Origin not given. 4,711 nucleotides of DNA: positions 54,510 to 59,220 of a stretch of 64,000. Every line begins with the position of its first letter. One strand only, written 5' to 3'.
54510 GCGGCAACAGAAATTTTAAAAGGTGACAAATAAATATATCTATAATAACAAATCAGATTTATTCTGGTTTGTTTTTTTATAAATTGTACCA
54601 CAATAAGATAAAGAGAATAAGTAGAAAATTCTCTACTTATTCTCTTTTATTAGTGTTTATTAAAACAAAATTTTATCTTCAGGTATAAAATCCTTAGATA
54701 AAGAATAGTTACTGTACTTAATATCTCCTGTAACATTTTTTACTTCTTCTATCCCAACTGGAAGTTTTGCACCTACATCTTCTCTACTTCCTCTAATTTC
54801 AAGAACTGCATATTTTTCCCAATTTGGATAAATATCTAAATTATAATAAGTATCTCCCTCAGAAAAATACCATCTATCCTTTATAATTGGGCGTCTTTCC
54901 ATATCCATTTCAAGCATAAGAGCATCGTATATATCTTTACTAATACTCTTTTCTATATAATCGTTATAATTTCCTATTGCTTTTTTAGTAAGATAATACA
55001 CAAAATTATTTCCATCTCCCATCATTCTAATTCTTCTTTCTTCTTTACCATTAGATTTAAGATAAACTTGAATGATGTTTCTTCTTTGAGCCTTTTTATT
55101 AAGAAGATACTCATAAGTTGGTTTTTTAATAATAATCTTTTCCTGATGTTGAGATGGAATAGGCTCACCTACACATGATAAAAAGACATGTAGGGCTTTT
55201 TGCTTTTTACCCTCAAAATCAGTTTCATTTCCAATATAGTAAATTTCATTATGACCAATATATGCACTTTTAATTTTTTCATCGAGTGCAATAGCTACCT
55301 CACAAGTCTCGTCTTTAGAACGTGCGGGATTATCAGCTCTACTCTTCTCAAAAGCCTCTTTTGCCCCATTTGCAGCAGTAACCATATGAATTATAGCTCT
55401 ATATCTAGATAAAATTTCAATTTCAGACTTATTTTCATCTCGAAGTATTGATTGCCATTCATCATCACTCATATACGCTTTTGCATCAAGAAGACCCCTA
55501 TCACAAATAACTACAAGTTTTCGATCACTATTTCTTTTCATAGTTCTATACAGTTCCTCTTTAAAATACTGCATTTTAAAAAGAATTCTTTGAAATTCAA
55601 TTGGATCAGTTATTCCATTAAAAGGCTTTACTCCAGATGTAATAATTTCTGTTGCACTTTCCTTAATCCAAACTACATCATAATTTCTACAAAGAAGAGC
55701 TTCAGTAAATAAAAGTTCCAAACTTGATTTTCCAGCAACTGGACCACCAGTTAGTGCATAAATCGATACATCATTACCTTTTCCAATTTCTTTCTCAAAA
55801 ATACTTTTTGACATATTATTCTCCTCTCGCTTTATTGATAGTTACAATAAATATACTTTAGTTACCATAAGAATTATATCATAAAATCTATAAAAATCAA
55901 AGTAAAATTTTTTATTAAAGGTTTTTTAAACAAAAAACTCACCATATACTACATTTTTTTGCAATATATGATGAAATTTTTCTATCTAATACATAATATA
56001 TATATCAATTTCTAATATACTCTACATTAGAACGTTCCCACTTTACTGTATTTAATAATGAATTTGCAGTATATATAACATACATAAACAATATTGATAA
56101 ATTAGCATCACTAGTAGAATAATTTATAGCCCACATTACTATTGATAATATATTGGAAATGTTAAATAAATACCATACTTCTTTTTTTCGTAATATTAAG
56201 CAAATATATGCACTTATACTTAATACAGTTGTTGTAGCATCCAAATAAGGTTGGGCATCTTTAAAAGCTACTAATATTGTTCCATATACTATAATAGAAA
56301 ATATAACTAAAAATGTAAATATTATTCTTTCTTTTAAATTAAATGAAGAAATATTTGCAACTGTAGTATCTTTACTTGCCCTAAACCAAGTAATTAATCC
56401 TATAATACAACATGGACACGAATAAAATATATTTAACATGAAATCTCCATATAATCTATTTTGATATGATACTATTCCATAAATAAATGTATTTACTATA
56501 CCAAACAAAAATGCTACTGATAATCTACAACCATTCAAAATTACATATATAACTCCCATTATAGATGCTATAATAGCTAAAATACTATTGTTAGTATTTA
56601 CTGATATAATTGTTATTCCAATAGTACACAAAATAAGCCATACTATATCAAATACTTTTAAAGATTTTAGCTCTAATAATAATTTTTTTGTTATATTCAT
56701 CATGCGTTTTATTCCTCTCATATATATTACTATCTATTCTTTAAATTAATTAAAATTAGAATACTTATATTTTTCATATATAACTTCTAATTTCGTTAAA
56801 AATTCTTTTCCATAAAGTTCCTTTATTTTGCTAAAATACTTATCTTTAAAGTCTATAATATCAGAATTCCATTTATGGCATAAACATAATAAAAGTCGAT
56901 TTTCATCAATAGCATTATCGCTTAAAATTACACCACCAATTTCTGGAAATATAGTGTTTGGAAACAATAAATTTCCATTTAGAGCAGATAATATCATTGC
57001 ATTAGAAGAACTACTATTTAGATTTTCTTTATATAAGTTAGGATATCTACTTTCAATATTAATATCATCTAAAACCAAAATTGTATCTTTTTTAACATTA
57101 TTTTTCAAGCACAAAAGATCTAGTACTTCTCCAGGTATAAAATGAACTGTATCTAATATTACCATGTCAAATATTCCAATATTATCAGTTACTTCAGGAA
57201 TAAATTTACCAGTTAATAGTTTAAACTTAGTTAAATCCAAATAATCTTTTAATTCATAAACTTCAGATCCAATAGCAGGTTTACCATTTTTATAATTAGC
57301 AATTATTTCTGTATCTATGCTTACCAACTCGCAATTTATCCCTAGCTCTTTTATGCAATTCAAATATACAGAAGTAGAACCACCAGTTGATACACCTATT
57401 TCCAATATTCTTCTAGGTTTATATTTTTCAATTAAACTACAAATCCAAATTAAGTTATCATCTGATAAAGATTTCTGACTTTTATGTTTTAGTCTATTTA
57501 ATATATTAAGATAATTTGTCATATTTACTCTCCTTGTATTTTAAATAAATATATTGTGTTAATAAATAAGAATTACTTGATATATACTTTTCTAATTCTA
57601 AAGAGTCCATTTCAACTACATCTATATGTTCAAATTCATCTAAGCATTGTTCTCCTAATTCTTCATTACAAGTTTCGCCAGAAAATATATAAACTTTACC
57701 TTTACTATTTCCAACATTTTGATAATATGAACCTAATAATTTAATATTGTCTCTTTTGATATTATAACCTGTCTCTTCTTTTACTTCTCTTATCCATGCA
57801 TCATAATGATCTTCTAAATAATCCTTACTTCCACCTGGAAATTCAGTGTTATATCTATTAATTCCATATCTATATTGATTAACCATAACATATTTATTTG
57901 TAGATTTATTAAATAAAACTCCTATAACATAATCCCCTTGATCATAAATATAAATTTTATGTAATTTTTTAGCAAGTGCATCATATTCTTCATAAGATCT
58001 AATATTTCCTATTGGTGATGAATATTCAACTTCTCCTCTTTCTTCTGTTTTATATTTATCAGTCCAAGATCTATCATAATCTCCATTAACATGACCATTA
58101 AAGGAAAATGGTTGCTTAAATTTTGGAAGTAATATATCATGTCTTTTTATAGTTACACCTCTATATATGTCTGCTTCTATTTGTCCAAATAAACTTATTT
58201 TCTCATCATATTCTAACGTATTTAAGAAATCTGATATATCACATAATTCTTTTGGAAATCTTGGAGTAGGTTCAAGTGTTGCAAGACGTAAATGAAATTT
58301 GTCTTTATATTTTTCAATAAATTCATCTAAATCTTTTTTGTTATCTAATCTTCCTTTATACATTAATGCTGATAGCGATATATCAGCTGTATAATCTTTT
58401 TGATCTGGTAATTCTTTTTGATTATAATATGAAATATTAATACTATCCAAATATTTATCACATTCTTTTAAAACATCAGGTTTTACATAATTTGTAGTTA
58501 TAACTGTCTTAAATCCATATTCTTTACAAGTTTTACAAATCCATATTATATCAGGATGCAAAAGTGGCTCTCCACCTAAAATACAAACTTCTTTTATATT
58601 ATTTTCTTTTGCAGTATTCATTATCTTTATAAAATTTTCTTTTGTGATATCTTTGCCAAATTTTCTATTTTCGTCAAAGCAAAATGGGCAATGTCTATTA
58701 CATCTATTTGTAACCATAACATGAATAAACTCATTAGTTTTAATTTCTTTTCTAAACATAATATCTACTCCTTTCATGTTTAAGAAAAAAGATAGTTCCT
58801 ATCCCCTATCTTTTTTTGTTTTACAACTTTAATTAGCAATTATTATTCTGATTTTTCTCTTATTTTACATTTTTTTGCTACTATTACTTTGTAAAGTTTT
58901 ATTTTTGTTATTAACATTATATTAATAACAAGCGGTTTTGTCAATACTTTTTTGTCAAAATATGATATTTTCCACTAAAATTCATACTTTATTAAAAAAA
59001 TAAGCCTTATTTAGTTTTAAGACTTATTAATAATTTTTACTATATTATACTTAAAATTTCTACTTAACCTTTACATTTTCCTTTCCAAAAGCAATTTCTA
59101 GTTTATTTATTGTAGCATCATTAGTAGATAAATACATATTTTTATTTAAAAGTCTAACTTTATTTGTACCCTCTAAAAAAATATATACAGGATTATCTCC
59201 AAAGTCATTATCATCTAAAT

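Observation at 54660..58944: Uncharacterised NAD/nucleoside-linked operon: radical-SAM::Nudix fusion, methyltransferase, PnuC transporter, plus P-loop kinase::CYTH protein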

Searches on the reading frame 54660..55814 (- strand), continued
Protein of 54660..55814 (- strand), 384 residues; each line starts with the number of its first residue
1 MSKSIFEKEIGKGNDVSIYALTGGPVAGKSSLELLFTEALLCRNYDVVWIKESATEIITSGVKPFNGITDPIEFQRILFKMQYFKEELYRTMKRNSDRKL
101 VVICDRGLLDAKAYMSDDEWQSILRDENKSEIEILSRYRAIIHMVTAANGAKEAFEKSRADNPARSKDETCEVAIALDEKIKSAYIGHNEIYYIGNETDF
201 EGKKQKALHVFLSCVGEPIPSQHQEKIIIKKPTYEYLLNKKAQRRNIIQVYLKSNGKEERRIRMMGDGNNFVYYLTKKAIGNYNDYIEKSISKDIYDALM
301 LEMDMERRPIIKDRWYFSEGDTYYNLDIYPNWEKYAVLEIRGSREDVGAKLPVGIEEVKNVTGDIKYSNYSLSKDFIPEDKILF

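Call 85: find_encoding_contigs(protein=P0105, flank=5000, max_places=2)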
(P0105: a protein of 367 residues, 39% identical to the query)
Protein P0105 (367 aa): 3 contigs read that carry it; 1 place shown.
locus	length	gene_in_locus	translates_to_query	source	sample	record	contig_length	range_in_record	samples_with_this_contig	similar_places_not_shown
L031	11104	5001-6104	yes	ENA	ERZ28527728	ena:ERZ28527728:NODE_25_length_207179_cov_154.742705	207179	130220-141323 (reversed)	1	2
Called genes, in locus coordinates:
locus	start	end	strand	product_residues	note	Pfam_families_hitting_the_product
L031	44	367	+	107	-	-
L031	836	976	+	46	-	-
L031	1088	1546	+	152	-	PF00692:dUTPase, PF22769:DCD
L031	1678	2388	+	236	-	-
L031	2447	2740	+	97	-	PF04542:Sigma70_r2 (faint)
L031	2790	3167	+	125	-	-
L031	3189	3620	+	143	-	-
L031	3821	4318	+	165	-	-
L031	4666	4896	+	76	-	-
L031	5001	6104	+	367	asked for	PF13521:AAA_28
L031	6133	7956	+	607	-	PF10087:DUF2325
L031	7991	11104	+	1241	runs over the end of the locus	PF13306:LRR_5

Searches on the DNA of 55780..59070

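Call 8: search_rna_families(source=window, start=55780, end=59070, threshold=evalue, max_evalue=10, show_alignments=3)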
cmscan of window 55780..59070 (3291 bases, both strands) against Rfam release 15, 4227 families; matches with E-value up to 10: 5.
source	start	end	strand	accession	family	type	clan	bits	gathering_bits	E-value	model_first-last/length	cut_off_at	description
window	55812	55878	-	RF03091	Clostridium-PBP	Gene; sRNA;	-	28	94.4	0.75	1-73/73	no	Clostridium-PBP RNA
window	58768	58818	-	RF02948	cow-rumen-4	Gene; sRNA;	-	20.2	48.5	5.5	1-64/64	no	cow-rumen-4 RNA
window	58739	58790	-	RF04147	MIR6224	Gene; miRNA;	-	19.7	171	1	66-117/176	no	MIR6224 microRNA precursor family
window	56582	56651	+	RF01475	rli45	Gene; antisense;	-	19.6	60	6.7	1-78/78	no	Listeria snRNA rli45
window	58161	58200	-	RF04331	Plastid-clpP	Cis-reg;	-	19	55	8.6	1-69/69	no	Plastid-clpP 5UTR RNA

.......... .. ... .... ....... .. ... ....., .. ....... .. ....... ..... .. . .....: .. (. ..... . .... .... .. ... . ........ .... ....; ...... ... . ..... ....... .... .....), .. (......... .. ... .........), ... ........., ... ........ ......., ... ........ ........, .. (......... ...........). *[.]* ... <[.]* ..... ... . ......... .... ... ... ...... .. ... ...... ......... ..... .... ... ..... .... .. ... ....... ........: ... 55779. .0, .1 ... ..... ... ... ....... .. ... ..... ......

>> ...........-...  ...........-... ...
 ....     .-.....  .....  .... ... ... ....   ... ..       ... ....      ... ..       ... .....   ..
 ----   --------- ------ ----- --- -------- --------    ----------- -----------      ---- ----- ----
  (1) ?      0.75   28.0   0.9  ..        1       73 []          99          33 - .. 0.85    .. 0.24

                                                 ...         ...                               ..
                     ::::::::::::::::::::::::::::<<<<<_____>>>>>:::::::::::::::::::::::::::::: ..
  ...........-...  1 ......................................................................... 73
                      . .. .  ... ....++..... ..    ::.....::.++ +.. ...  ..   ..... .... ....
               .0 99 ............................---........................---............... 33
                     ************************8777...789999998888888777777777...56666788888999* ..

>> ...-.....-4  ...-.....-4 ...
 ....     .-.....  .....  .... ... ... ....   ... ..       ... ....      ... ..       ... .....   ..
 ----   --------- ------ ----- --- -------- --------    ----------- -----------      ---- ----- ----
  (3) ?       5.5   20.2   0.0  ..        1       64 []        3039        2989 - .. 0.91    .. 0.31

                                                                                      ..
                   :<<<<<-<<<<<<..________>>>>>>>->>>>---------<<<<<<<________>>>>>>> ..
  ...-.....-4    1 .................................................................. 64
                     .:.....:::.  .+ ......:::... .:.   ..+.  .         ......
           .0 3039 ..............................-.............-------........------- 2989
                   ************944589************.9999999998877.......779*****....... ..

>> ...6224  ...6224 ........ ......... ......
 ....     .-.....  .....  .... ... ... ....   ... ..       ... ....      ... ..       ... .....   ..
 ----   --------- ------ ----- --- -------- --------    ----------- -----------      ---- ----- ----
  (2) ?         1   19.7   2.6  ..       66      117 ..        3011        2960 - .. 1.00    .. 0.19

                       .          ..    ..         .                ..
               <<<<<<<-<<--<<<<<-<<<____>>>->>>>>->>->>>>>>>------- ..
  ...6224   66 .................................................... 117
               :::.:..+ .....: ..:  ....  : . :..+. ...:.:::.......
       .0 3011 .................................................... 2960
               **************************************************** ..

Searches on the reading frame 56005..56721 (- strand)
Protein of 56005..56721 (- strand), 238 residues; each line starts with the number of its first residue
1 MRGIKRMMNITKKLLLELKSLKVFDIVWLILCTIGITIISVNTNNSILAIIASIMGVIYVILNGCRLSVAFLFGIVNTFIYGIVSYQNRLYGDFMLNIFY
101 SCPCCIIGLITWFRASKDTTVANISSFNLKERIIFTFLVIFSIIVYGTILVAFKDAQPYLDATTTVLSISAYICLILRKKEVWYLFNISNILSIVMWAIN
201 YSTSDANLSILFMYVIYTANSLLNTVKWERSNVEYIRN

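Call 3: search_protein_families(library=pfam, proteins=[window:56005-56721:-], max_evalue=0.1)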
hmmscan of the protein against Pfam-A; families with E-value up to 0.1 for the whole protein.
window:56005-56721:- (238 aa): 1 family
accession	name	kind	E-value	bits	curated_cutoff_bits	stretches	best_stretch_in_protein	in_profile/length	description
PF04973.17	NMN_transporter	-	2.1e-37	129.2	27.3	1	46-230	1-175/175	Nicotinamide mononucleotide transporter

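Call 4: search_protein_families(library=ncbifam, proteins=[window:56005-56721:-], max_evalue=0.1)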
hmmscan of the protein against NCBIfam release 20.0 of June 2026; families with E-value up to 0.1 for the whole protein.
window:56005-56721:- (238 aa): 3 families
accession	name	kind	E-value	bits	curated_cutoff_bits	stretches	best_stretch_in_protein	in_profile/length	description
TIGR01528.1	NMN_trans_PnuC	equivalog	1.8e-32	112.8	42.45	1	46-231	2-184/187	nicotinamide riboside transporter PnuC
NF011926.0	PRK15397.1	subfamily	8.5e-12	45.4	335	2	41-146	18-123/239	nicotinamide riboside transporter PnuC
NF038017.1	ABC_perm1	subfamily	0.0016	18.4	100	1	68-173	10-115/184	ABC transporter permease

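Call 48: search_protein_families(library=phrogs, proteins=[window:56005-56721:-], max_evalue=0.001)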
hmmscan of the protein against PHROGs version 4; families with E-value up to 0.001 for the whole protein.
window:56005-56721:- (238 aa): 1 family
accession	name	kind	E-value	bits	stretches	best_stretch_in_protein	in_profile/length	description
phrog_1880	-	moron, auxiliary metabolic gene and host takeover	1.8e-41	143.2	1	9-233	5-231/235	PnuC-like nicotinamide mononucleotide transport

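Call 64: search_protein_families(library=padloc, proteins=[window:56005-56721:-], max_evalue=0.001)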
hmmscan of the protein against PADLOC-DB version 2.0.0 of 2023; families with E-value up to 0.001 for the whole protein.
window:56005-56721:- (238 aa): 0 families

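Call 68: search_solved_structures(query=window:56005-56721:-, max_evalue=0.01, show_alignments=1)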
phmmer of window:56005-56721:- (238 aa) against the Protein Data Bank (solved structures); distinct sequences matched with E-value up to 0.01: 1.
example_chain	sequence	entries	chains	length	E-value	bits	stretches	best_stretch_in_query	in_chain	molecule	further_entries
4qtn_A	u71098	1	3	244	9.3e-26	94.4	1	24-230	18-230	Nicotinamide riboside transporter PnuC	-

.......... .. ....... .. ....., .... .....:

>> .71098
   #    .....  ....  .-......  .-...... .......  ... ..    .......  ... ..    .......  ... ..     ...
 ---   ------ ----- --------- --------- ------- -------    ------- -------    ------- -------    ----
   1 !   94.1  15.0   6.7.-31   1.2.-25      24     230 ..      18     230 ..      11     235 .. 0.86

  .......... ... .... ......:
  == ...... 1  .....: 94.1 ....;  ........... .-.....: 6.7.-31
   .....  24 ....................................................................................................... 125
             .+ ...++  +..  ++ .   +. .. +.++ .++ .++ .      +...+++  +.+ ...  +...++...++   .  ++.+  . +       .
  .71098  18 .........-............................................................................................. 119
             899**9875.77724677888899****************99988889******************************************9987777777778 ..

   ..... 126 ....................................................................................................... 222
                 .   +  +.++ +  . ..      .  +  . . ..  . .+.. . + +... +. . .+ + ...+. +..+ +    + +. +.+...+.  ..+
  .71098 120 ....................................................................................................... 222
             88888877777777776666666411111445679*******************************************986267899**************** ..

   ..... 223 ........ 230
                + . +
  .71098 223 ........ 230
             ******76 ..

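Call 82: find_homologous_proteins(query=window:56005-56721:-, max_evalue=1e-20)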
Query window:56005-56721:- (238 aa): 38 proteins with E <= 1e-20 among 759 candidates.
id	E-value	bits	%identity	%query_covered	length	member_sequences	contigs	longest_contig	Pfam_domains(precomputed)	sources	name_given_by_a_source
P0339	7.2e-140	482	100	97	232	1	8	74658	PF04973.18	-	-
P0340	4.8e-118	411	83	96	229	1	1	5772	PF04973.18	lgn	-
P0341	6.2e-118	411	85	95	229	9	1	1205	PF04973.18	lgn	-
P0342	1.3e-117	410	85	95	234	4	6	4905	PF04973.18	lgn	-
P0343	5.4e-117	408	84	95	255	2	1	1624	PF04973.18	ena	-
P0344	1.1e-116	407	82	97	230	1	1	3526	PF04973.18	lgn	-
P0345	3.7e-115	402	84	94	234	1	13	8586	PF04973.18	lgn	-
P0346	1.1e-114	400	81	95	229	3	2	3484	PF04973.18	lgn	-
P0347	1.3e-114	400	82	93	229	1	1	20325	PF04973.18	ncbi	-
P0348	1.9e-113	396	80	95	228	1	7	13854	PF04973.18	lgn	-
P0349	3.3e-113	395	83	95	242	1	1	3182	PF04973.18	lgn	-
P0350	5.4e-112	391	80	92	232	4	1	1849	PF04973.18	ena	-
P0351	5.9e-112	391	82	93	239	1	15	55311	PF04973.18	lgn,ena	-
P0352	7.6e-112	391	80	95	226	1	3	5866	PF04973.18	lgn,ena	-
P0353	3.3e-111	389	80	93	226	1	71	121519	PF04973.18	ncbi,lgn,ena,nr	ncbi:MAG: nicotinamide mononucleotide transporter [Bacilli bacterium]|nr:nicotinamide mononucleotide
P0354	1.3e-110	387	80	92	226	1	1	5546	PF04973.18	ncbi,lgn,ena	-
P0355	1.3e-110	387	80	93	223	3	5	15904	PF04973.18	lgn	-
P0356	2.8e-110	386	79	93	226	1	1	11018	PF04973.18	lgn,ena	-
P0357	7.3e-110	384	79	95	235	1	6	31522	PF04973.18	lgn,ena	-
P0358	9.9e-110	384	78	95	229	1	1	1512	PF04973.18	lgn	-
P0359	1.6e-109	383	77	93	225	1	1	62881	PF04973.18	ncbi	-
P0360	1.6e-108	380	78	94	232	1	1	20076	PF04973.18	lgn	-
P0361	2.0e-107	376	77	92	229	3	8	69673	PF04973.18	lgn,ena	-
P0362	2.2e-107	376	77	93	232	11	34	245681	PF04973.18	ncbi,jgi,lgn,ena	-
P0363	5.5e-107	375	78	94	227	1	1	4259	PF04973.18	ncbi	-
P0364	1.4e-106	374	76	92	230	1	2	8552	PF04973.18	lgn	-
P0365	1.6e-106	373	77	94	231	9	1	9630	PF04973.18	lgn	-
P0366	2.8e-105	369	73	94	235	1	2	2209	PF04973.18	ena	-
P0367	4.2e-104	365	76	92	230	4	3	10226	PF04973.18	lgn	-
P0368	3.3e-102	359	74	95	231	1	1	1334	PF04973.18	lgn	-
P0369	7.5e-100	352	81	83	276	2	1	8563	PF04973.18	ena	-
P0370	2.9e-99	350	71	94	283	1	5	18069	PF04973.18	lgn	-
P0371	2.1e-96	340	71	92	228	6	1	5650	PF04973.18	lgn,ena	-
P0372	5.9e-77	277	60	92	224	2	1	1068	PF04973.18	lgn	-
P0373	3.1e-73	264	86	62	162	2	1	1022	PF04973.18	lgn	-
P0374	1.0e-59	220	76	58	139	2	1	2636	PF04973.18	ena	-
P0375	7.0e-27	113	31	89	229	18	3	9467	PF04973.18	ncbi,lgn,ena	-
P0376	1.3e-24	105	33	97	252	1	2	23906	PF04973.18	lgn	-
